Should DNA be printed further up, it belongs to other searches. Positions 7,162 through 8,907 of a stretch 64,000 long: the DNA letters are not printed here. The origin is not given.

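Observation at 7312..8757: YdhS-like flavoprotein carries a CysE-mimic C-terminal tail (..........): candidate new cysteine-synthase partner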

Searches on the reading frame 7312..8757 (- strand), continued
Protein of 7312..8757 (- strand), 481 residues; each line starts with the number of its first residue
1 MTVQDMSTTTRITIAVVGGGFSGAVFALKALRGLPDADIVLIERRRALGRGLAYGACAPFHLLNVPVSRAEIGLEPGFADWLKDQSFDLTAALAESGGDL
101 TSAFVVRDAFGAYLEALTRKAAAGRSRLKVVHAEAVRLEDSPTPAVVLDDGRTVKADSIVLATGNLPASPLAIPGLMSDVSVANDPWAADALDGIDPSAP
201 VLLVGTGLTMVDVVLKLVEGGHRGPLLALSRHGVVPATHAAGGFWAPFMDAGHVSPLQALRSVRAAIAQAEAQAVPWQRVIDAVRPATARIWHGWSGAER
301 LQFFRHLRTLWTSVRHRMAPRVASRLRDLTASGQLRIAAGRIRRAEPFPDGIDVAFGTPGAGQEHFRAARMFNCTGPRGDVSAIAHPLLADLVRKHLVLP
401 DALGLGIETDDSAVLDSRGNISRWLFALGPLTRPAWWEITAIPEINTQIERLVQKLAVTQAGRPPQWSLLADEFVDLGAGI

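Call 54: get_annotated_region(hit=H44, flank=7000)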
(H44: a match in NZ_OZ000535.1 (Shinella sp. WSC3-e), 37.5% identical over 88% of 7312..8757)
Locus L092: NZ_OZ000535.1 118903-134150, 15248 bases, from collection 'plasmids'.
description: Shinella sp. WSC3-e isolate ena-SAMPLE-TAB-28-07-2022-10:23:51:176-5823 plasmid peSHIWSC3, complete sequence
organism: Shinella sp. WSC3-e (NCBI taxid 3113208)
taxonomy: Bacteria; Pseudomonadota; Alphaproteobacteria; Hyphomicrobiales; Rhizobiaceae; Shinella; Shinella sp. WSC3-e
host: -; source: -; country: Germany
typing (MOB-suite, as given by PLSDB): non-mobilizable
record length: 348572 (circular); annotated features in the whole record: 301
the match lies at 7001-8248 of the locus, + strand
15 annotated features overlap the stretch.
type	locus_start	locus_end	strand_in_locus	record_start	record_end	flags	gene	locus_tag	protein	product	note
CDS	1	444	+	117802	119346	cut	-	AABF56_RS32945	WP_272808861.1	ABC transporter substrate-binding protein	-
CDS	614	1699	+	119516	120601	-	-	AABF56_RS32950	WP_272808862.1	C45 family peptidase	-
CDS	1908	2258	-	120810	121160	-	-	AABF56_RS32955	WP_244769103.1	hypothetical protein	-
CDS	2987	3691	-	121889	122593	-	-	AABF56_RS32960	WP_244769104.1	GntR family transcriptional regulator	-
CDS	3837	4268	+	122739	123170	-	-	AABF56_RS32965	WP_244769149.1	nuclear transport factor 2 family protein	-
CDS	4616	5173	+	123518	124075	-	-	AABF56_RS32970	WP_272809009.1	flavin reductase family protein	-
CDS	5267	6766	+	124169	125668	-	-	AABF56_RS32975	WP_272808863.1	amidohydrolase family protein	-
CDS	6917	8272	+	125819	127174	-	-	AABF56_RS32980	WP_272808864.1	FAD/NAD(P)-binding protein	-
CDS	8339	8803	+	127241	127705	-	-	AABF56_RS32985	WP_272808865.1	Rrf2 family transcriptional regulator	-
CDS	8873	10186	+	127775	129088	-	-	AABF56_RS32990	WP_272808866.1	FAD/NAD(P)-binding protein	-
CDS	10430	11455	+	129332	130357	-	-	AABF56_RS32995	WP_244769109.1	sulfate ABC transporter substrate-binding protein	-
CDS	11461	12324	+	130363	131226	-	cysT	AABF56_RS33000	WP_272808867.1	sulfate ABC transporter permease subunit CysT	GO:0008272 - sulfate transport [Evidence IEA]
CDS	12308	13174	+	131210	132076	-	cysW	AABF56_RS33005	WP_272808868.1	sulfate ABC transporter permease subunit CysW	GO:0008272 - sulfate transport [Evidence IEA]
CDS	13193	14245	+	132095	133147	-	-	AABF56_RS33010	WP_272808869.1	sulfate/molybdate ABC transporter ATP-binding protein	-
CDS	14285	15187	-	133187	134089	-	-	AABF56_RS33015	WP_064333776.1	LysR family transcriptional regulator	-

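Call 55: get_annotated_region(hit=H51, flank=7000)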
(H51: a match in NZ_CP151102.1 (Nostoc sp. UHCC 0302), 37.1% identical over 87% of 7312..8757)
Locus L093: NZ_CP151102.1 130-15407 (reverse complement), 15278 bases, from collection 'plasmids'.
description: Nostoc sp. UHCC 0302 plasmid unnamed6, complete sequence
organism: Nostoc sp. UHCC 0302 (NCBI taxid 3134896)
taxonomy: Bacteria; Cyanobacteriota; Cyanophyceae; Nostocales; Nostocaceae; Nostoc; Nostoc sp. UHCC 0302
host: -; source: isolated culture,lake sediment; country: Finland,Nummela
typing (MOB-suite, as given by PLSDB): non-mobilizable; mating-pair formation MPF_T
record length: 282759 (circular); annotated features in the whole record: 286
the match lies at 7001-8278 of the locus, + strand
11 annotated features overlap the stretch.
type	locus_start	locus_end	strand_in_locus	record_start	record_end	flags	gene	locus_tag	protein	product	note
CDS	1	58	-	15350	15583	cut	-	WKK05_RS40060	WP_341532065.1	hypothetical protein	-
CDS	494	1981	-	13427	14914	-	-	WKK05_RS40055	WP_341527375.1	IS1380 family transposase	-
CDS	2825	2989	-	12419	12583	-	-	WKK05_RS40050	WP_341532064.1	hypothetical protein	-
CDS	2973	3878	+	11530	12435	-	-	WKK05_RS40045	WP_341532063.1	sulfonate ABC transporter substrate-binding protein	-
CDS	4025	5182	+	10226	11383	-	ssuD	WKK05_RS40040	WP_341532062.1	FMNH2-dependent alkanesulfonate monooxygenase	GO:0006790 - sulfur compound metabolic process [Evidence IEA]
CDS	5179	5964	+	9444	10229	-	ssuC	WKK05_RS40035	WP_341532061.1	aliphatic sulfonate ABC transporter permease SsuC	GO:0055085 - transmembrane transport [Evidence IEA]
CDS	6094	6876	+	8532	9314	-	-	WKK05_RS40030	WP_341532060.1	ATP-binding cassette domain-containing protein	-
CDS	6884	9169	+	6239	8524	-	-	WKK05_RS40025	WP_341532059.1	FAD/NAD(P)-binding protein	-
CDS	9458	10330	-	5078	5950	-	-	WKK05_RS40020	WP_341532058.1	bile acid:sodium symporter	-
CDS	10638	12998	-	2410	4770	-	-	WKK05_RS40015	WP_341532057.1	arylsulfatase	-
CDS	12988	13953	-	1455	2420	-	-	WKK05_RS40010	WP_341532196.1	formylglycine-generating enzyme family protein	-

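Call 56: search_protein_families(library=pfam, proteins=[P0132, P0172, P0213, P0198, P0206, P0235, P0249, P0149, P0247, L093:6884-9169:+], max_evalue=0.0001)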
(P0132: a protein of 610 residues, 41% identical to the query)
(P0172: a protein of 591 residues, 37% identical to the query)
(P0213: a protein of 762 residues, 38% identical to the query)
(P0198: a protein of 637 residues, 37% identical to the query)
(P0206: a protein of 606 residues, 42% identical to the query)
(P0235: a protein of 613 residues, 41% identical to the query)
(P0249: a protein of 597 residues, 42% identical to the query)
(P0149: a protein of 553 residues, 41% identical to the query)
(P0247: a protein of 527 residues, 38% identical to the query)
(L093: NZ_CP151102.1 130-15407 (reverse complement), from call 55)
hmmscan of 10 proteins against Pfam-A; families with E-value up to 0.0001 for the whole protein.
P0132 (610 aa): 2 families
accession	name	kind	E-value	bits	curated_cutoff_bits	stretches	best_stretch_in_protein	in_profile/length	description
PF13454.12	NAD_binding_9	-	1.3e-39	136.1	21.8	1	8-163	1-154/155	FAD-NAD(P)-binding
PF13450.12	NAD_binding_8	-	1.7e-06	28.7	21.9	1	9-68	1-56/68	NAD(P)-binding Rossmann-like domain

P0172 (591 aa): 5 families
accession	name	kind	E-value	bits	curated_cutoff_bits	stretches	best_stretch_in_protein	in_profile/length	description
PF13454.12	NAD_binding_9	-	2.4e-37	128.8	21.8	1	12-166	1-154/155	FAD-NAD(P)-binding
PF00581.25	Rhodanese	-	1.1e-17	64.8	22.2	1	499-586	6-101/102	Rhodanese-like domain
PF07992.20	Pyr_redox_2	-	1.9e-07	31.2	26.1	1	10-267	2-208/291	Pyridine nucleotide-disulphide oxidoreductase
PF01266.30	DAO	-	2.6e-05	24.4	27.9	1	10-49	1-37/353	FAD dependent oxidoreductase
PF13434.12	Lys_Orn_oxgnase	-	7.3e-05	22.5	21.3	0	151-235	142-222/339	L-lysine 6-monooxygenase/L-ornithine 5-monooxygenase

P0213 (762 aa): 4 families
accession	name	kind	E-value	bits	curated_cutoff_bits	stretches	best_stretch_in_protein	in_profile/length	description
PF13454.12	NAD_binding_9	-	9.4e-40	136.6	21.8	1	12-167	1-154/155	FAD-NAD(P)-binding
PF00753.33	Lactamase_B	-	5.4e-14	53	22.7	1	499-660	4-196/196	Metallo-beta-lactamase superfamily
PF13450.12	NAD_binding_8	-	9.7e-06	26.2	21.9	1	13-75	1-59/68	NAD(P)-binding Rossmann-like domain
PF07992.20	Pyr_redox_2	-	4.2e-05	23.6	26.1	0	10-229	2-176/291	Pyridine nucleotide-disulphide oxidoreductase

P0198 (637 aa): 6 families
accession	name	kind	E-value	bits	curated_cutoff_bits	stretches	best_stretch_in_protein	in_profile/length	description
PF13454.12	NAD_binding_9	-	6.9e-40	137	21.8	1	174-324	1-154/155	FAD-NAD(P)-binding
PF07992.20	Pyr_redox_2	-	1.9e-10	41.1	26.1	1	172-392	2-176/291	Pyridine nucleotide-disulphide oxidoreductase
PF05995.18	CDO_I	-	2.6e-10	40.5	23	1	14-112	55-163/170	Cysteine dioxygenase type I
PF07883.17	Cupin_2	-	3.3e-08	33.6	27.2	1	32-106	2-70/70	Cupin domain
PF01266.30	DAO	-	3.3e-06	27.3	27.9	0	173-212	2-37/353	FAD dependent oxidoreductase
PF05834.18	Lycopene_cycl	-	7.4e-05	22.4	23.4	0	173-331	2-149/380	Lycopene cyclase protein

P0206 (606 aa): 5 families
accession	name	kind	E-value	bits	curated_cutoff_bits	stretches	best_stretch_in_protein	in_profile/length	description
PF13454.12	NAD_binding_9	-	2.2e-36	125.6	21.8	1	157-299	1-155/155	FAD-NAD(P)-binding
PF05995.18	CDO_I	-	6.7e-15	55.5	23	1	40-143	46-162/170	Cysteine dioxygenase type I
PF07992.20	Pyr_redox_2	-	5.5e-10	39.6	26.1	1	155-364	2-174/291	Pyridine nucleotide-disulphide oxidoreductase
PF07883.17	Cupin_2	-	1.3e-05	25.3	27.2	0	72-136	7-68/70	Cupin domain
PF05834.18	Lycopene_cycl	-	3.1e-05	23.7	23.4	0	156-303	2-146/380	Lycopene cyclase protein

P0235 (613 aa): 7 families
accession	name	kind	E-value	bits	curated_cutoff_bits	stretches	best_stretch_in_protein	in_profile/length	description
PF13454.12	NAD_binding_9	-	1.4e-37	129.5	21.8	1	168-310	1-154/155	FAD-NAD(P)-binding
PF19883.4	DUF6356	-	3.1e-20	72.5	24.4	1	13-70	5-62/64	Family of unknown function (DUF6356)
PF07992.20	Pyr_redox_2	-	2.1e-09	37.6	26.1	1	166-375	2-173/291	Pyridine nucleotide-disulphide oxidoreductase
PF01266.30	DAO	-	2.8e-09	37.4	27.9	1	167-205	2-39/353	FAD dependent oxidoreductase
PF13450.12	NAD_binding_8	-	9.8e-08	32.6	21.9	1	169-226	1-56/68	NAD(P)-binding Rossmann-like domain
PF00890.30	FAD_binding_2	-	1.5e-06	28.1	20.4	0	167-206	2-39/414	FAD binding domain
PF05834.18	Lycopene_cycl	-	9.3e-06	25.4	23.4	0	167-312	2-144/380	Lycopene cyclase protein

P0249 (597 aa): 6 families
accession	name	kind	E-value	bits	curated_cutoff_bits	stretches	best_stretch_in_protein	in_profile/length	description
PF13454.12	NAD_binding_9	-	4.5e-36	124.6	21.8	1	155-297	1-154/155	FAD-NAD(P)-binding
PF19883.4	DUF6356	-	4.4e-18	65.6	24.4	1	14-71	6-63/64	Family of unknown function (DUF6356)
PF07992.20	Pyr_redox_2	-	1.8e-13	51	26.1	1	153-361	2-172/291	Pyridine nucleotide-disulphide oxidoreductase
PF12831.13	FAD_oxidored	-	6.3e-05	22.9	27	0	154-184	2-31/416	FAD dependent oxidoreductase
PF00070.33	Pyr_redox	-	6.6e-05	23.8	22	1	153-184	1-31/82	Pyridine nucleotide-disulphide oxidoreductase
PF13450.12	NAD_binding_8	-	0.0001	23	21.9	0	156-218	1-61/68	NAD(P)-binding Rossmann-like domain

P0149 (553 aa): 3 families
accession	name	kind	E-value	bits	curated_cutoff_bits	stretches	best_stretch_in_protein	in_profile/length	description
PF13454.12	NAD_binding_9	-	1.2e-38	133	21.8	1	97-245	1-154/155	FAD-NAD(P)-binding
PF07992.20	Pyr_redox_2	-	1.5e-05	25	26.1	1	95-305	2-167/291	Pyridine nucleotide-disulphide oxidoreductase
PF01266.30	DAO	-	2e-05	24.7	27.9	0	96-132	2-35/353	FAD dependent oxidoreductase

P0247 (527 aa): 3 families
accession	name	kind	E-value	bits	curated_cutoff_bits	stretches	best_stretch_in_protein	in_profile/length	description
PF13454.12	NAD_binding_9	-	2.9e-35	122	21.8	1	88-229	1-154/155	FAD-NAD(P)-binding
PF07992.20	Pyr_redox_2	-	8.2e-09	35.7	26.1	1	87-273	3-152/291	Pyridine nucleotide-disulphide oxidoreductase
PF01266.30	DAO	-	1.3e-07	31.9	27.9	0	87-123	2-37/353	FAD dependent oxidoreductase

L093:6884-9169:+ (761 aa): 6 families
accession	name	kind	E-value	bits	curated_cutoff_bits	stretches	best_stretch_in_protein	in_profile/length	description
PF13454.12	NAD_binding_9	-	1.2e-42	145.9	21.8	1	15-170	1-154/155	FAD-NAD(P)-binding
PF00753.33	Lactamase_B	-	1.7e-18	67.7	22.7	1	503-665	3-196/196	Metallo-beta-lactamase superfamily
PF13434.12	Lys_Orn_oxgnase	-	5.9e-10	39.2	21.3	1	90-240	79-225/339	L-lysine 6-monooxygenase/L-ornithine 5-monooxygenase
PF07992.20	Pyr_redox_2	-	7.6e-09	35.8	26.1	1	13-227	2-166/291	Pyridine nucleotide-disulphide oxidoreductase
PF01266.30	DAO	-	1.3e-06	28.6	27.9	0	14-168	2-155/353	FAD dependent oxidoreductase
PF03486.20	HI0933_like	-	2.1e-05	24.5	50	1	13-171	2-165/244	HI0933-like protein Rossmann domain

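Call 64: list_cluster_members(proteins=[P0002, P0003, P0129, P0125, P0126, P0128, P0130, P0172, P0198, P0213])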
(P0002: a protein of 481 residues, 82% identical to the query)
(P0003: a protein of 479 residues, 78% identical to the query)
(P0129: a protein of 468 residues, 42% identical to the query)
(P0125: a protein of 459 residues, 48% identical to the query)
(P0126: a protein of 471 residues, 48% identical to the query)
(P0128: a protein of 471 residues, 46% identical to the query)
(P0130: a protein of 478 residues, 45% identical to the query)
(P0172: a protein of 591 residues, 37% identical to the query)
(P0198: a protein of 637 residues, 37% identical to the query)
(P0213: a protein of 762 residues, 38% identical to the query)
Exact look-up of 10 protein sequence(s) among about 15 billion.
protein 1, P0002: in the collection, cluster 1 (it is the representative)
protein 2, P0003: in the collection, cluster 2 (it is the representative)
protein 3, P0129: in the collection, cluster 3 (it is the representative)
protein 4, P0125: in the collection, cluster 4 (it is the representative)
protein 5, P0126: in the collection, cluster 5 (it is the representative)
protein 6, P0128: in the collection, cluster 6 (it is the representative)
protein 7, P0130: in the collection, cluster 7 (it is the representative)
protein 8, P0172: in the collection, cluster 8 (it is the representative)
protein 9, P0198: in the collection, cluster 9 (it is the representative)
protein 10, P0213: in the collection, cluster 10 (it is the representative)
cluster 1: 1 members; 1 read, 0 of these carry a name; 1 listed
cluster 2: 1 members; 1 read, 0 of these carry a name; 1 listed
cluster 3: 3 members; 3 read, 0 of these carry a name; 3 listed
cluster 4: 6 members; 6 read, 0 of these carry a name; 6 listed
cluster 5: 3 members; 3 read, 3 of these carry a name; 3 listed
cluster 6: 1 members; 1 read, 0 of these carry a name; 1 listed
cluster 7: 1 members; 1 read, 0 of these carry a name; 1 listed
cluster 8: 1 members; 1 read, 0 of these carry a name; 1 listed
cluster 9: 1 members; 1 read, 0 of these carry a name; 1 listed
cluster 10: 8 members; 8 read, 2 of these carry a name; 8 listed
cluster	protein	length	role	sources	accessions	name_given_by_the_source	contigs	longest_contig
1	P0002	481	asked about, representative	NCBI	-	-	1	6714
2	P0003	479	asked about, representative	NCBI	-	-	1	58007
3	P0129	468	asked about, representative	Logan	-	-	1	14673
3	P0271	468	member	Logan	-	-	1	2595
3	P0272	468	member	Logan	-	-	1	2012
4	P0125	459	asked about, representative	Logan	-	-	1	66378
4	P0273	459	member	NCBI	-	-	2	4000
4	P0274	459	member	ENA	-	-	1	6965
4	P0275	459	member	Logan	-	-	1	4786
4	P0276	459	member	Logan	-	-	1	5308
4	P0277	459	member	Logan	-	-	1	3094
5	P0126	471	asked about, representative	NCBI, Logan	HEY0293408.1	MAG TPA: FAD/NAD(P)-binding protein [Hansschlegelia sp.]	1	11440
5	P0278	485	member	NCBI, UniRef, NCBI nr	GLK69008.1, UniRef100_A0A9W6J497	hypothetical protein GCM10008179_26460 [Hansschlegelia plantiphila] | FAD-dependent urate hydroxylase HpyO/Asp monooxygenase CreE-like FAD/NAD(P)-binding ...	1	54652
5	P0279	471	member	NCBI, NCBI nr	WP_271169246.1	FAD/NAD(P)-binding protein [Hansschlegelia plantiphila]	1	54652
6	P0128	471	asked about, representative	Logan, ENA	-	-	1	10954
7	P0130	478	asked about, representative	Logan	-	-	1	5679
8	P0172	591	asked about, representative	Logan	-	-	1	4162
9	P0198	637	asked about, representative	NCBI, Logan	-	-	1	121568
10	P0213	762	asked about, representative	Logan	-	-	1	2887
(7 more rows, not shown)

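Call 66: find_encoding_contigs(protein=P0005, flank=8000, max_places=1)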
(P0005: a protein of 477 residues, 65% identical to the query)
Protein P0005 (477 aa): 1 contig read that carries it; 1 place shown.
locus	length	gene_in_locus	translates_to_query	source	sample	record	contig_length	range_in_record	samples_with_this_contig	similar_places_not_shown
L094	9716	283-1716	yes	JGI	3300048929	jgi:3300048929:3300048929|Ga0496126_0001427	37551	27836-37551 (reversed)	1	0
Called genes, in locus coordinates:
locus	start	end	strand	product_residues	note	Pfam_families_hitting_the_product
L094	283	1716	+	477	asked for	PF01266:DAO (faint), PF05834:Lycopene_cycl (faint), PF07992:Pyr_redox_2, PF13454:NAD_binding_9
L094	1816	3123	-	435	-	PF01566:Nramp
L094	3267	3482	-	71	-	-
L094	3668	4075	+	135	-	PF00072:Response_reg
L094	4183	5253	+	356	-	PF07536:HWE_HK (weak), PF07568:HisKA_2, PF13581:HATPase_c_2 (weak), PF02518:HATPase_c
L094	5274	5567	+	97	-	-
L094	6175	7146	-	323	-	PF14789:THDPS_M, PF00132:Hexapep (faint), PF14602:Hexapep_2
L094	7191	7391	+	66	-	-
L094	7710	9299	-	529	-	PF01019:G_glu_transpept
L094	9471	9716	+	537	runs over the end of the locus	PF20656:MS_N, PF01274:MS_TIM-barrel, PF20659:MS_C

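Call 67: find_encoding_contigs(protein=P0002, flank=8000, max_places=1)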
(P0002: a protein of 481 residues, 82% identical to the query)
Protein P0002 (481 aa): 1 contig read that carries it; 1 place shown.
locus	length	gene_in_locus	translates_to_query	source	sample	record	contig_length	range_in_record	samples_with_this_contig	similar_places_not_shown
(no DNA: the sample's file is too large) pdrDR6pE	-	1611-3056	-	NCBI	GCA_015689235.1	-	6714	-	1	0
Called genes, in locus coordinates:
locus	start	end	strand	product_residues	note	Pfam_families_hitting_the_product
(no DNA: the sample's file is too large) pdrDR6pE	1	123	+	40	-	?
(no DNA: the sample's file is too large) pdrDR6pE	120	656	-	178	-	PF00005:ABC_tran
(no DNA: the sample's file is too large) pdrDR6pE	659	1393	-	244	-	PF00528:BPD_transp_1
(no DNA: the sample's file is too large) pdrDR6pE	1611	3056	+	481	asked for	PF07992:Pyr_redox_2, PF12831:FAD_oxidored (faint), PF13434:Lys_Orn_oxgnase (faint), PF13454:NAD_binding_9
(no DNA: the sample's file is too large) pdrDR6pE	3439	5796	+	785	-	PF07715:Plug, PF00593:TonB_dep_Rec_b-barrel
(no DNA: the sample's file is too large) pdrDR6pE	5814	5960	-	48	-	-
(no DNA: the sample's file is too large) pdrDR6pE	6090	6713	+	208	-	?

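Call 68: find_encoding_contigs(protein=P0007, flank=8000, max_places=1)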
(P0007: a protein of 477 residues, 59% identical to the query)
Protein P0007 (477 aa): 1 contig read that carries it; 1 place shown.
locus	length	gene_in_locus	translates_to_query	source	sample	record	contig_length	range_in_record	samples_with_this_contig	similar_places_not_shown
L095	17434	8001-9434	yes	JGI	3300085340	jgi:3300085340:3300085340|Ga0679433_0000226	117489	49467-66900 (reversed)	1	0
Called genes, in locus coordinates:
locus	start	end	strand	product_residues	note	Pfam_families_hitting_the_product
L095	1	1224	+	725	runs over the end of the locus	PF20256:MoCoBD_2, PF01315:Ald_Xan_dh_C (faint), PF02738:MoCoBD_1, PF20256:MoCoBD_2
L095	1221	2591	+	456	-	PF00034:Cytochrom_C (weak), PF13442:Cytochrome_CBB3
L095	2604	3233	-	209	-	PF00072:Response_reg, PF08281:Sigma70_r4_2 (faint), PF00196:GerE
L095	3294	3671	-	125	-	PF00072:Response_reg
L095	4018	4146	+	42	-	-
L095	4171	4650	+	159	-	PF13581:HATPase_c_2, PF02518:HATPase_c (weak)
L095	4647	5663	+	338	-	PF00561:Abhydrolase_1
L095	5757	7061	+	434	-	PF06441:EHN, PF00561:Abhydrolase_1 (weak)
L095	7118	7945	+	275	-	PF00378:ECH_1, PF16113:ECH_2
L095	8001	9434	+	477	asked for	PF07992:Pyr_redox_2, PF13454:NAD_binding_9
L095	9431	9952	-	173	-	-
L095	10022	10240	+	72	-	PF17932:TetR_C_24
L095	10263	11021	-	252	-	PF03988:DUF347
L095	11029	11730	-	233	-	-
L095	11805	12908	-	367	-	-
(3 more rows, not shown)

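Call 69: predict_structure(alignment_id=A2)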
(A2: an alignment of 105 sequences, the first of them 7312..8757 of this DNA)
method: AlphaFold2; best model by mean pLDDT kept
length: 481 residues; sequences in the alignment: 105
mean_pLDDT: 88.5   pTM: 0.89
mean pLDDT of the five models: 88.5, 88.0, 87.0, 86.1, 84.3
residues with pLDDT >= 90: 298; 70-90: 152; 50-70: 21; < 50: 10
segments of 3 or more residues with pLDDT < 50: 1-6, 479-481
pLDDT, mean of each block of 10 residues (from residue 1): 52 96 97 96 93 76 84 93 94 91 91 96 93 96 94 97 88 86 90 94 94 93 97 90 88 88 94 93 84 88 87 82 95 97 94 95 95 86 84 95 88 93 93 62 87 88 65 61 42
secondary structure, 60 per line:
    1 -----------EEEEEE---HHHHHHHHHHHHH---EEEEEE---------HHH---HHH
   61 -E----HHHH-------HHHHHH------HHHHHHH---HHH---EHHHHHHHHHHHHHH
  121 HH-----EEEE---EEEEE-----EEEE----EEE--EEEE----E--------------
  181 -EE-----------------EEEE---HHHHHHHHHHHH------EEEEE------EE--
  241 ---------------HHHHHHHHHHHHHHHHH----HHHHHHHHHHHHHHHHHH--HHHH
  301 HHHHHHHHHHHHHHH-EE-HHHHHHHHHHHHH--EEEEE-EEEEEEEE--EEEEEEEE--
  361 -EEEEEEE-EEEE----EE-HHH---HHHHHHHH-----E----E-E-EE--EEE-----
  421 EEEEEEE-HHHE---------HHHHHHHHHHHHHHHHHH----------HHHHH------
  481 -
elements in order: E12-17 H21-33 E37-42 H67-70 H78-83 H90-96 H107-122 E128-131 E135-139 E145-148 E153-155 E158-161 E201-204 H208-219 E226-230 H256-272 H277-294 H297-315 H320-332 E335-339 E341-348 E351-358 E362-368 E370-373 H387-394 E413-415 E421-427 H442-459 H470-474
